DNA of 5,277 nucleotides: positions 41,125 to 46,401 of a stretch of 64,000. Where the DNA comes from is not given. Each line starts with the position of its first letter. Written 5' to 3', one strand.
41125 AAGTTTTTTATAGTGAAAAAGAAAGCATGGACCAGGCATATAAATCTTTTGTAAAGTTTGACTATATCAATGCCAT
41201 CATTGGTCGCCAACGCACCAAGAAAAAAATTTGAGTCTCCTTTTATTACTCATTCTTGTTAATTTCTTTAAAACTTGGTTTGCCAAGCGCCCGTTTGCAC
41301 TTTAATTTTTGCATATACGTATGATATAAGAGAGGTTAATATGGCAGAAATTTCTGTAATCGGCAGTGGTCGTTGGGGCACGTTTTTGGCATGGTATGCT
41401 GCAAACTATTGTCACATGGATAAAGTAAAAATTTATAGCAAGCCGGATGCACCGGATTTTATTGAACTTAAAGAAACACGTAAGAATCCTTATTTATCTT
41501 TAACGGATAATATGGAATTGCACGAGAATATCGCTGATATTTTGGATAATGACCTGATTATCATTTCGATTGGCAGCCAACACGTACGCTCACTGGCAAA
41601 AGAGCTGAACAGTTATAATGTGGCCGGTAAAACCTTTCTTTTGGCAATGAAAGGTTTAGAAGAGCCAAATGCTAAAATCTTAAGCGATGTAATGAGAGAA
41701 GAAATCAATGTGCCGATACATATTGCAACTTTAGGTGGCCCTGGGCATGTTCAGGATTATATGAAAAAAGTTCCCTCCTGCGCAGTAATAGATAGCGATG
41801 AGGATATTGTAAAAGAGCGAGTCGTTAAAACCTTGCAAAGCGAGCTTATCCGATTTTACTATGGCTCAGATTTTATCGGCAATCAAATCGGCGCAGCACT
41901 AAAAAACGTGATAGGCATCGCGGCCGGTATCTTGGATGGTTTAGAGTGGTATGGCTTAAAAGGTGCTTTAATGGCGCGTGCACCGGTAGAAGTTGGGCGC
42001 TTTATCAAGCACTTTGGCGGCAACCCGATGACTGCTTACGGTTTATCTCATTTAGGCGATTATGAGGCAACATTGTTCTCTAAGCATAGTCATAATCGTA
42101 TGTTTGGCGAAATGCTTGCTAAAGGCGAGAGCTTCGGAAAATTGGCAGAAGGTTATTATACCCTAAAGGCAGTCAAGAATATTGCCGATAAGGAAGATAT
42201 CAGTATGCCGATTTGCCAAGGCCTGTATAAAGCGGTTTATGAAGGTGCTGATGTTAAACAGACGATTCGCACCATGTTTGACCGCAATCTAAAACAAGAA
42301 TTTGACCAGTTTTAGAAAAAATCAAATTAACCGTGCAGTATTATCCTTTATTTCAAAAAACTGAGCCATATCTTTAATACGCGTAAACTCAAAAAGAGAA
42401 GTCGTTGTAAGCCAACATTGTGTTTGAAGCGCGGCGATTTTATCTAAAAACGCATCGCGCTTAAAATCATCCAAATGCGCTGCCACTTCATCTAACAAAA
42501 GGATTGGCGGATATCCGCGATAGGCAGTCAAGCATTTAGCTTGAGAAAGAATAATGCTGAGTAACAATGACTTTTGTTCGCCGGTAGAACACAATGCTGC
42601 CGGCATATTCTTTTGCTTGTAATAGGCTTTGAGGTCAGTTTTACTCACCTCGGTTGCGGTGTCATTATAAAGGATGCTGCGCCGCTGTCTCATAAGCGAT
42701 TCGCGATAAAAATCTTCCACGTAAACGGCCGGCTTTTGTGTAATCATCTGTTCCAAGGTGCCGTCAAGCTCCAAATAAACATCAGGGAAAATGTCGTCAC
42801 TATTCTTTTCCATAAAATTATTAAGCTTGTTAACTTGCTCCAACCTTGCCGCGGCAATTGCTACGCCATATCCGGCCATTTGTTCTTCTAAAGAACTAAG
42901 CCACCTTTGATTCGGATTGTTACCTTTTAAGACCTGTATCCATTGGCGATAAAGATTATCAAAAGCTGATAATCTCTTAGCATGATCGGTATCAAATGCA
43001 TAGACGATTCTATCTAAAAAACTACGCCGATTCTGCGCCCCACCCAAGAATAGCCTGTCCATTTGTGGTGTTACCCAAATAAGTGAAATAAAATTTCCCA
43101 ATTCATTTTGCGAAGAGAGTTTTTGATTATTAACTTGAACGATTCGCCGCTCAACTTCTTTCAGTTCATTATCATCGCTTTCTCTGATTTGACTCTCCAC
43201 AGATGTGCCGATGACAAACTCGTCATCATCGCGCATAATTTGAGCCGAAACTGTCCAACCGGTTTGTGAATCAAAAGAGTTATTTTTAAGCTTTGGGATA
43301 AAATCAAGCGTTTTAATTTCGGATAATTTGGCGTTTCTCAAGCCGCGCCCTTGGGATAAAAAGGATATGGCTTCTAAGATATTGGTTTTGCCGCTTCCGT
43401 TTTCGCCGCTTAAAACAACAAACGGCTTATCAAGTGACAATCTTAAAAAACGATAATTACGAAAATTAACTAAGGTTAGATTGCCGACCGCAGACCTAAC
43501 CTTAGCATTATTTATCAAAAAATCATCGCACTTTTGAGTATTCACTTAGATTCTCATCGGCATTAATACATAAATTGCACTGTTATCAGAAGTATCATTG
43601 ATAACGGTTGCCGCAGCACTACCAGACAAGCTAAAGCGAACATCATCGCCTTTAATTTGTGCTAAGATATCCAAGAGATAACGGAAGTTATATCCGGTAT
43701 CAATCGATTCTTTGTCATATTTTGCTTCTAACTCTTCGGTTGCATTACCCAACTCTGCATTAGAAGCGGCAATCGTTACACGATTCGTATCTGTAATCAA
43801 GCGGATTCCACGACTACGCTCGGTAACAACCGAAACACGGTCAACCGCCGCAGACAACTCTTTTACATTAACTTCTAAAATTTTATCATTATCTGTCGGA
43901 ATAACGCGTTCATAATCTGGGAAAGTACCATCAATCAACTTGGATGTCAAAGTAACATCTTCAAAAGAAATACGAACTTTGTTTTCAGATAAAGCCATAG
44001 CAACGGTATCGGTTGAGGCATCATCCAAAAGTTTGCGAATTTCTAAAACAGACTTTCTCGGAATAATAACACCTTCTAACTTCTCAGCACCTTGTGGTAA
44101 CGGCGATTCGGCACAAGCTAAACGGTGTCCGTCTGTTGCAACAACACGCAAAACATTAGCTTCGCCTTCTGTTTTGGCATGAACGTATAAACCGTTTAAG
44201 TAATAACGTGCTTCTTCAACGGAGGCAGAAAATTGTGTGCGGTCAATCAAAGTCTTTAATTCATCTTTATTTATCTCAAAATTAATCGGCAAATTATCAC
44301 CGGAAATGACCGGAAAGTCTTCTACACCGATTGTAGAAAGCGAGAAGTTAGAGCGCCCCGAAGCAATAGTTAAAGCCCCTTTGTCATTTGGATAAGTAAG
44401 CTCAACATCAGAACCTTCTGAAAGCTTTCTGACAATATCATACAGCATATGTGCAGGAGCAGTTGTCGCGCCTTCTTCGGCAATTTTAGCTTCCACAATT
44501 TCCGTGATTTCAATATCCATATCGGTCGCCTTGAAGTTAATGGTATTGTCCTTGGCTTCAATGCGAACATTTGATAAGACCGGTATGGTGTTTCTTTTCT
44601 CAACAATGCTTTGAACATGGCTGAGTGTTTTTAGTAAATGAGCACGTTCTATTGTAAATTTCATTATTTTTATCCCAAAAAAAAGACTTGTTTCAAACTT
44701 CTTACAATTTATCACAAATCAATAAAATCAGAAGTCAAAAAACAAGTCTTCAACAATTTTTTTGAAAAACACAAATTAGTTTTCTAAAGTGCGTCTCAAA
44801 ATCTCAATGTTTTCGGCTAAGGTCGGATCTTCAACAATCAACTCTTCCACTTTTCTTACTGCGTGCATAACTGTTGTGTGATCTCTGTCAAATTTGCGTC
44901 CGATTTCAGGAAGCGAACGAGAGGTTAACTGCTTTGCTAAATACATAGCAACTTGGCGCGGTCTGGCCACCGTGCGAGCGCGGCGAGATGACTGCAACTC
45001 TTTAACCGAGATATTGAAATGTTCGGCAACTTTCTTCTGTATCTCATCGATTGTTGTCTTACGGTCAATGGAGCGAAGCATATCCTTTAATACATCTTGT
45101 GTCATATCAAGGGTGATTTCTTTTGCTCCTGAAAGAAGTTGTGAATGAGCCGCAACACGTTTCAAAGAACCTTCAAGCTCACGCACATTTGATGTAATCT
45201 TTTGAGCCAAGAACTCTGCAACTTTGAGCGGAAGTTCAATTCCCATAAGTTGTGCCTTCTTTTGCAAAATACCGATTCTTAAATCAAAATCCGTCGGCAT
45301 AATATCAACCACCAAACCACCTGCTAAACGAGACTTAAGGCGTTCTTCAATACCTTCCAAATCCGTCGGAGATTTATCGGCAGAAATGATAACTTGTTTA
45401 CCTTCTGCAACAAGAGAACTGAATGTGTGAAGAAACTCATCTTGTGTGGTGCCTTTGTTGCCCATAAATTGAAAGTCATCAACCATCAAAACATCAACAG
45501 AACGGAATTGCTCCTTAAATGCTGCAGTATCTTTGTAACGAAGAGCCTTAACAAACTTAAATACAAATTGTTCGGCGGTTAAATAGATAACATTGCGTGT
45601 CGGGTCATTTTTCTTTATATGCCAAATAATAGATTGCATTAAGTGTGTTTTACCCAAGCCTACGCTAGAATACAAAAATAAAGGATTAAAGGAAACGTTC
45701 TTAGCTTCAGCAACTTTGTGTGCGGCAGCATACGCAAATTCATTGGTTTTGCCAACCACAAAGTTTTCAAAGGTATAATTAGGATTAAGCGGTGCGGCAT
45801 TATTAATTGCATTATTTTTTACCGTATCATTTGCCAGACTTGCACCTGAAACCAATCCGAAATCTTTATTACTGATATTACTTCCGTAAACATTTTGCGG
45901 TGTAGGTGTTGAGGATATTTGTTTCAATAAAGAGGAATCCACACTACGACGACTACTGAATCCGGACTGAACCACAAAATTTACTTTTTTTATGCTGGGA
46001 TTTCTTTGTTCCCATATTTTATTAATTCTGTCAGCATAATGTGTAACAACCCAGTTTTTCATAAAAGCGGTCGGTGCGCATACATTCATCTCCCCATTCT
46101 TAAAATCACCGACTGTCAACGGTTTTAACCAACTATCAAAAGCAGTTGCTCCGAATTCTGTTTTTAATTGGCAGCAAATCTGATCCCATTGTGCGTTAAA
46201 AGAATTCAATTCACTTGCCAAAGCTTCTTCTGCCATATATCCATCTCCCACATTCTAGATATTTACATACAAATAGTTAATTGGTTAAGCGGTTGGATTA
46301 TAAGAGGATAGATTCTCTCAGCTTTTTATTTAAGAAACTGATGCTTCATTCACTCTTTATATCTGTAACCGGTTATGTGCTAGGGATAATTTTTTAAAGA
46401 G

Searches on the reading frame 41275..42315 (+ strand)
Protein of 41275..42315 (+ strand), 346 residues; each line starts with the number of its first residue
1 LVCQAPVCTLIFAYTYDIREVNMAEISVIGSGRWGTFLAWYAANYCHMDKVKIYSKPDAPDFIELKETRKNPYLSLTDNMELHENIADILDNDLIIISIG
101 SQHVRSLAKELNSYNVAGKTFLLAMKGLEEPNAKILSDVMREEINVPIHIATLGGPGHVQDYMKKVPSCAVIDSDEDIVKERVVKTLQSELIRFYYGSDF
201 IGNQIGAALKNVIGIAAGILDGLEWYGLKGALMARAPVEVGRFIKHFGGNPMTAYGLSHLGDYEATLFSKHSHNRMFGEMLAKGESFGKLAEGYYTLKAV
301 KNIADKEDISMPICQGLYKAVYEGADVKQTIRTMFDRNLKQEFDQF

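Call 10: search_protein_families(library=pfam, proteins=[window:41275-42315:+], max_evalue=0.001)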
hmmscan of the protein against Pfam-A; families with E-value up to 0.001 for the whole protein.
window:41275-42315:+ (346 aa): 3 families
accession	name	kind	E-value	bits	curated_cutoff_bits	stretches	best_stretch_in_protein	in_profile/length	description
PF07479.19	NAD_Gly3P_dh_C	-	3.5e-36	124.9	25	1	199-331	1-141/142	NAD-dependent glycerol-3-phosphate dehydrogenase C-terminus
PF01210.29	NAD_Gly3P_dh_N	-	1.2e-18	68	23.1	1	25-175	1-153/158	NAD-dependent glycerol-3-phosphate dehydrogenase N-terminus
PF20618.3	GPD_NAD_C_bact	-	1.7e-09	38.5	27.6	1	260-315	3-64/66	Bacterial GPD, NAD-dependent C-terminal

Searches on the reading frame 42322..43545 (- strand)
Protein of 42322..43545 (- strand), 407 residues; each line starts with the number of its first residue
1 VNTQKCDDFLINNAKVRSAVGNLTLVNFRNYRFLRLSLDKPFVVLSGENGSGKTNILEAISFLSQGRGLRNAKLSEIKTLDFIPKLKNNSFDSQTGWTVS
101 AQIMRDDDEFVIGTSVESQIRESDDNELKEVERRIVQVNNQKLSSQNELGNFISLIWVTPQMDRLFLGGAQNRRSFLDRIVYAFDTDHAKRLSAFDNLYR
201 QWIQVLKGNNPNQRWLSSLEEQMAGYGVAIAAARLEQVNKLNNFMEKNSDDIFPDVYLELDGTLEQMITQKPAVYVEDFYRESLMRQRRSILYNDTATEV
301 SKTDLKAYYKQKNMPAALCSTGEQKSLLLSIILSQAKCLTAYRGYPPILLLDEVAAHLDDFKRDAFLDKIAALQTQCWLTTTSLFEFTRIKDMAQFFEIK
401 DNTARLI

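Call 97: search_protein_families(library=pfam, proteins=[window:42322-43545:-], max_evalue=0.01)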
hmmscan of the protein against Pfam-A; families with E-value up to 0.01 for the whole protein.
window:42322-43545:- (407 aa): 6 families
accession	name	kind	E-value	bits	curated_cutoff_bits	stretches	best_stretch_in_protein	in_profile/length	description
PF02463.25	SMC_N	-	2.4e-19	70.1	40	1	21-384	3-197/220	RecF/RecN/SMC N terminal domain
PF13476.12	AAA_23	-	2.6e-11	45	27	1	23-172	2-142/201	AAA domain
PF13304.12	AAA_21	-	2.2e-10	41.5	27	1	42-367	1-280/304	AAA domain, putative AbiEii toxin, Type IV TA system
PF13175.12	AAA_15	-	2.1e-08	34.6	32.1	1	22-81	5-55/374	AAA ATPase domain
PF13555.12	AAA_29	-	0.0021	18.2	27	1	23-63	4-45/61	P-loop containing region of AAA domain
PF04310.18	MukB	-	0.0091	16.2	23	0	17-60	3-46/226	MukB N-terminal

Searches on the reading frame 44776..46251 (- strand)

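Call 97: search_protein_families(library=pfam, proteins=[window:44776-46251:-], max_evalue=0.01)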
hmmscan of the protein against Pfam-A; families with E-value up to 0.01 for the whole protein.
window:44776-46251:- (491 aa): 6 families
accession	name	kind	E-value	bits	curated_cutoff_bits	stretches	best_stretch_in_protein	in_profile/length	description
PF00308.24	Bac_DnaA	-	3.6e-63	213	23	1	155-316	1-162/162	Bacterial DnaA ATPAse domain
PF08299.17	Bac_DnaA_C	-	4.7e-31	107.1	31.5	1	401-468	1-69/69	Bacterial dnaA protein helix-turn-helix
PF11638.13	DnaA_N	-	3e-18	65.8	24.6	1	19-81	1-64/65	DnaA N-terminal domain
PF22688.2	Hda_lid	-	5.7e-06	26.7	27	1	325-370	4-49/65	Hda, lid domain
PF00004.35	AAA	-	0.002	19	21.2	1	192-289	2-105/131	ATPase family associated with various cellular activities (AAA)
PF04851.21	ResIII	-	0.0079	16.6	22.5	0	186-230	21-65/164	Type III restriction enzyme, res subunit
